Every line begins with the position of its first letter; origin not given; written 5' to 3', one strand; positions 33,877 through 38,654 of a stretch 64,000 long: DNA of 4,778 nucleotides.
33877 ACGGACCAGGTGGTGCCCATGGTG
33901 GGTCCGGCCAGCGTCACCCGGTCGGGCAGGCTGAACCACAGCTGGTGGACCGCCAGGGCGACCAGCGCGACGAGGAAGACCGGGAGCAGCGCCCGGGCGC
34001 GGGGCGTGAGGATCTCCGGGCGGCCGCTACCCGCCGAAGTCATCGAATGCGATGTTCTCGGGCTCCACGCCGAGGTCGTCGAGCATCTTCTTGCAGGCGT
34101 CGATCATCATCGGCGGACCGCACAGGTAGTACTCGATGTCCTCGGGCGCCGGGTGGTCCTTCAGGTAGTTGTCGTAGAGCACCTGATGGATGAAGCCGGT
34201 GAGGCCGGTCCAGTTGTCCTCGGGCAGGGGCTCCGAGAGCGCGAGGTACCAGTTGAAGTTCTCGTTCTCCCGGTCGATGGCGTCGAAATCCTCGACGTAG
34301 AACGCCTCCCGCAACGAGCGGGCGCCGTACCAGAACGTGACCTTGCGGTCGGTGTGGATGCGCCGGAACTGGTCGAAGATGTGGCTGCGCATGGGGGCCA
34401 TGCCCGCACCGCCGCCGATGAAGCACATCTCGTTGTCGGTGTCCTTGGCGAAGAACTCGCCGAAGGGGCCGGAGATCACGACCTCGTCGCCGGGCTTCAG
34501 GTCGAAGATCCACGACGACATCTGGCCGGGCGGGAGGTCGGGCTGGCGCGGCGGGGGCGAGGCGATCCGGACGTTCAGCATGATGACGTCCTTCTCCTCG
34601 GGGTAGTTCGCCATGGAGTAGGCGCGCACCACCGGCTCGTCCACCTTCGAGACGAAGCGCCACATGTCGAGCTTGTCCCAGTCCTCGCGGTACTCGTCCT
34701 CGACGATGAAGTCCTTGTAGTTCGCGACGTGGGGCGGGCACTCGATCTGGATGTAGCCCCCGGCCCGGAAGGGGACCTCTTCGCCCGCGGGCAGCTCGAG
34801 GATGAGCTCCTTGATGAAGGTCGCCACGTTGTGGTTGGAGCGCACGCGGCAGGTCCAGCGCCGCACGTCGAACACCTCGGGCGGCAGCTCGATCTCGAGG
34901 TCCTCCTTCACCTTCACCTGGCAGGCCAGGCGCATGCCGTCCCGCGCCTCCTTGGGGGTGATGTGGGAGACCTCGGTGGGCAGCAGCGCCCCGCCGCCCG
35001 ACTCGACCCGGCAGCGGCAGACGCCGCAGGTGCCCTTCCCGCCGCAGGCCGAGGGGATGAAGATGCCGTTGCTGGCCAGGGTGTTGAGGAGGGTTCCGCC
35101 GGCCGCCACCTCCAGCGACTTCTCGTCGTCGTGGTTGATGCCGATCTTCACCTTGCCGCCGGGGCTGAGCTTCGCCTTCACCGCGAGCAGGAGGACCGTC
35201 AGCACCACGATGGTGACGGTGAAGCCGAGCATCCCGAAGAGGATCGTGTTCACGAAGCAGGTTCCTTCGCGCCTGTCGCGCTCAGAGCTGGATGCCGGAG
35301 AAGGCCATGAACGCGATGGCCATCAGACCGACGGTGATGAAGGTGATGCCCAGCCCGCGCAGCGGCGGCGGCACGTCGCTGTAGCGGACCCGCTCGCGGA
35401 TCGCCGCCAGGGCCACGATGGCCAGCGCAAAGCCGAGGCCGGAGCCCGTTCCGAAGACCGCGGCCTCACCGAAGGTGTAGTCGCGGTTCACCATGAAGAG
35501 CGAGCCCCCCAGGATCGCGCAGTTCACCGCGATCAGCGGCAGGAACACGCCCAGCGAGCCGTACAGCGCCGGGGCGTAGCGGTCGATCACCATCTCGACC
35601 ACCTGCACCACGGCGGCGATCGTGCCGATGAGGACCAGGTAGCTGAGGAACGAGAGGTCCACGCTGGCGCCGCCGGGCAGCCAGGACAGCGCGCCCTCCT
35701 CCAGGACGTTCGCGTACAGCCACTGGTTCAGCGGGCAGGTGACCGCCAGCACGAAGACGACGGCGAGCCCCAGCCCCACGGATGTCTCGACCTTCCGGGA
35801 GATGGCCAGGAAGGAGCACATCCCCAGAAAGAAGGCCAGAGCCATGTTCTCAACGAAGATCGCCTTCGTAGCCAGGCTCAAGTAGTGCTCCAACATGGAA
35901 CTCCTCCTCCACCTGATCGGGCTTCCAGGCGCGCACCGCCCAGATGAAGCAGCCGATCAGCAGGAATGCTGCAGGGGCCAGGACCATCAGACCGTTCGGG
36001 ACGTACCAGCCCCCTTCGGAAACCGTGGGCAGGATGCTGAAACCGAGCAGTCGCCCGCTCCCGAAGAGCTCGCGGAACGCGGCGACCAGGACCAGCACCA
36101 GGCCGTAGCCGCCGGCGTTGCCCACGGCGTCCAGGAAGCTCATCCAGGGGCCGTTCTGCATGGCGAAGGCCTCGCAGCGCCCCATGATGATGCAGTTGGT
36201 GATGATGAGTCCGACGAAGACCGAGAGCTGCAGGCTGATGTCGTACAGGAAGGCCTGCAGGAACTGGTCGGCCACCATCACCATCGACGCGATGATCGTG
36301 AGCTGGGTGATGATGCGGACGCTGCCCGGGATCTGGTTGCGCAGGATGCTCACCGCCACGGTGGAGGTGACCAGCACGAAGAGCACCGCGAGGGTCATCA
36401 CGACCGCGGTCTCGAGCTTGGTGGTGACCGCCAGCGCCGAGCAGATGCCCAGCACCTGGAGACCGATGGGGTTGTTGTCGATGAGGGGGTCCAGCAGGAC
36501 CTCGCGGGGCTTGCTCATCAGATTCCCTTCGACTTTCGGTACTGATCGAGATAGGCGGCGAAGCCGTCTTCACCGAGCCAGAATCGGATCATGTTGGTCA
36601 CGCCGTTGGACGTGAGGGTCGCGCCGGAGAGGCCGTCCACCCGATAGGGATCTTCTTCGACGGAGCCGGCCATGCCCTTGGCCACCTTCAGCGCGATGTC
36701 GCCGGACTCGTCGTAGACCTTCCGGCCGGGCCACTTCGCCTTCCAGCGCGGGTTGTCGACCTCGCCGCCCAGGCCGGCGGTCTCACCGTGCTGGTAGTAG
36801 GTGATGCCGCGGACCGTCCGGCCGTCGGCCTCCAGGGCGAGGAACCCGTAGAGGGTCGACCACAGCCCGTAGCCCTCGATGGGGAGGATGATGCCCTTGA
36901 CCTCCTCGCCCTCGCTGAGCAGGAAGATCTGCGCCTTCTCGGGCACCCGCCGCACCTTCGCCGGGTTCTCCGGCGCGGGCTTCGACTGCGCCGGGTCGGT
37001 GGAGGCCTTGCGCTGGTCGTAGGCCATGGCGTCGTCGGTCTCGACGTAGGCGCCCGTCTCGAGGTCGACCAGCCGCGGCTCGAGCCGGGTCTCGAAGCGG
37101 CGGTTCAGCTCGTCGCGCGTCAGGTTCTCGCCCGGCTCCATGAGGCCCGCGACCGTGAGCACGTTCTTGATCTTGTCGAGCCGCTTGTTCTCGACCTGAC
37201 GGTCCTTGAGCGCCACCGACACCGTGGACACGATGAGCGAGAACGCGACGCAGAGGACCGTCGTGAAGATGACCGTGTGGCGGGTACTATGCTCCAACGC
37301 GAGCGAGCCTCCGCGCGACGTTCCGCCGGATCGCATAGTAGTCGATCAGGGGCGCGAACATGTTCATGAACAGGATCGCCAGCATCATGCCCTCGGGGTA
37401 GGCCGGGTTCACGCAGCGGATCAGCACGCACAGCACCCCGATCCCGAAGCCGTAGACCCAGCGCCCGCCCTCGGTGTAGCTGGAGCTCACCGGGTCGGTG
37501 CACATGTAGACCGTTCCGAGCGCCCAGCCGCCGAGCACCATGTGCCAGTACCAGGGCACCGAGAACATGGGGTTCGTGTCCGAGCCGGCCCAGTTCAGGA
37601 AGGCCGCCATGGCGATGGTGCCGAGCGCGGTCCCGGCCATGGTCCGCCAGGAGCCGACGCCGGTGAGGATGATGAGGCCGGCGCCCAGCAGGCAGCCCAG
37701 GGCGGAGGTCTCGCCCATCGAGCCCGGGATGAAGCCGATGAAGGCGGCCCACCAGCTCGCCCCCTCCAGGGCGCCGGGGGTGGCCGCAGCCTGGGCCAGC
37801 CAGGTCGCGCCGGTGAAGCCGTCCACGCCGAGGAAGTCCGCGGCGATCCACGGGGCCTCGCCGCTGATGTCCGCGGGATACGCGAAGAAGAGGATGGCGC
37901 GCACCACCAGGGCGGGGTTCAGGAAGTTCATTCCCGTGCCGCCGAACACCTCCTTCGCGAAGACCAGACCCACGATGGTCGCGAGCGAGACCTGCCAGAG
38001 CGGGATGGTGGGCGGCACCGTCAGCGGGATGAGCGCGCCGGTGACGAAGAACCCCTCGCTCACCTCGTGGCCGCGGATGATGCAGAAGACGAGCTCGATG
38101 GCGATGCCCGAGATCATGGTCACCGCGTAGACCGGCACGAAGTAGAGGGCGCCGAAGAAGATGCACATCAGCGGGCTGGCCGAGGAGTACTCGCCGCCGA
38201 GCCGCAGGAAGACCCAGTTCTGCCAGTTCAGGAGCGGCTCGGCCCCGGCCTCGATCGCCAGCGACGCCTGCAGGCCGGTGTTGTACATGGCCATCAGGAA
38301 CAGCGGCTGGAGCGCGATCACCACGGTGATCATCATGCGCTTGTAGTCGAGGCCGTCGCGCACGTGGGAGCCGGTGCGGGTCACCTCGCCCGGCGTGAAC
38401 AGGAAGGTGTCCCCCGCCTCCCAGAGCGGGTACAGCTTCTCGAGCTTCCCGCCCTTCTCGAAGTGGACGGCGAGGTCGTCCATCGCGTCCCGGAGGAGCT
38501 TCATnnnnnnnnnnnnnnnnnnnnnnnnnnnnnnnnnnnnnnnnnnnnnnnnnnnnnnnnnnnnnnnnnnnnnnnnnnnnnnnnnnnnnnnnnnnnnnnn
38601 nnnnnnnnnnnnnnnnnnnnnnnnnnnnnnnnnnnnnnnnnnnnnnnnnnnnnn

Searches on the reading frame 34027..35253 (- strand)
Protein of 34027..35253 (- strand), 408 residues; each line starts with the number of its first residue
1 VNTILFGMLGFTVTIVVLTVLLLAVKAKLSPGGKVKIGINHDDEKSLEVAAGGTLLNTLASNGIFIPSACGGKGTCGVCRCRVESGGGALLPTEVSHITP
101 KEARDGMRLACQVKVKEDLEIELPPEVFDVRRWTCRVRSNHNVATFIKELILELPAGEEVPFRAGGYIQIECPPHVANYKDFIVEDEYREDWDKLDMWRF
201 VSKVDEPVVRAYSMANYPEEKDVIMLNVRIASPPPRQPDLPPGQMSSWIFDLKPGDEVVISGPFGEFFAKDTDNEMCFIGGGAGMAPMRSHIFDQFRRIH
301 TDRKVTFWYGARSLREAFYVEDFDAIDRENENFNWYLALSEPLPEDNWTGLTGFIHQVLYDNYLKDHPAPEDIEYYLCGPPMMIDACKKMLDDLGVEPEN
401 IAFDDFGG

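Call 38: search_protein_families(library=pfam, proteins=[window:34027-35253:-], max_evalue=0.00001)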
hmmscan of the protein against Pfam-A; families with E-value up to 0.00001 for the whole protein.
window:34027-35253:- (408 aa): 3 families
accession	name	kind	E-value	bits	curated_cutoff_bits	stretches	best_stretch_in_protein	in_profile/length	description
PF00175.26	NAD_binding_1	-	8.3e-15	55.8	22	1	278-388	1-108/109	Oxidoreductase NAD-binding domain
PF00111.32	Fer2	-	5.3e-12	46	21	1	43-116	6-77/77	2Fe-2S iron-sulfur cluster binding domain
PF00970.30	FAD_binding_6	-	3.6e-08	34.1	21.1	1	205-267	44-97/99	Oxidoreductase FAD-binding domain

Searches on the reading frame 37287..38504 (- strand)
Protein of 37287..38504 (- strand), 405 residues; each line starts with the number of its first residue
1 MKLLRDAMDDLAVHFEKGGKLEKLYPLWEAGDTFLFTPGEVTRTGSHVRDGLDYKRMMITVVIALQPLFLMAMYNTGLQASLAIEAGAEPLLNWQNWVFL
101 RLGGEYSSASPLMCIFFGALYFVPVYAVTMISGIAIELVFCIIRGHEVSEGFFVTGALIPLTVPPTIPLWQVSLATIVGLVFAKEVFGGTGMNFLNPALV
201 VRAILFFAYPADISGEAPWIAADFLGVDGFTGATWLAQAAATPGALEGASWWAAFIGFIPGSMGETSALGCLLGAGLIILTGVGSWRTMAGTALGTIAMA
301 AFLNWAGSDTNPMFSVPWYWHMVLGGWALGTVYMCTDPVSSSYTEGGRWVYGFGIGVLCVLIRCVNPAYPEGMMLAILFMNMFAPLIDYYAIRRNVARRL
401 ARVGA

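Call 38: search_protein_families(library=pfam, proteins=[window:37287-38504:-], max_evalue=0.00001)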
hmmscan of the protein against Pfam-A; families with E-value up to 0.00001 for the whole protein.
window:37287-38504:- (405 aa): 1 family
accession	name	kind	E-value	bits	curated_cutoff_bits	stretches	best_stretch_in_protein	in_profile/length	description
PF03116.20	NQR2_RnfD_RnfE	-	4.6e-92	309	27.7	1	42-396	2-295/296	NQR2, RnfD, RnfE family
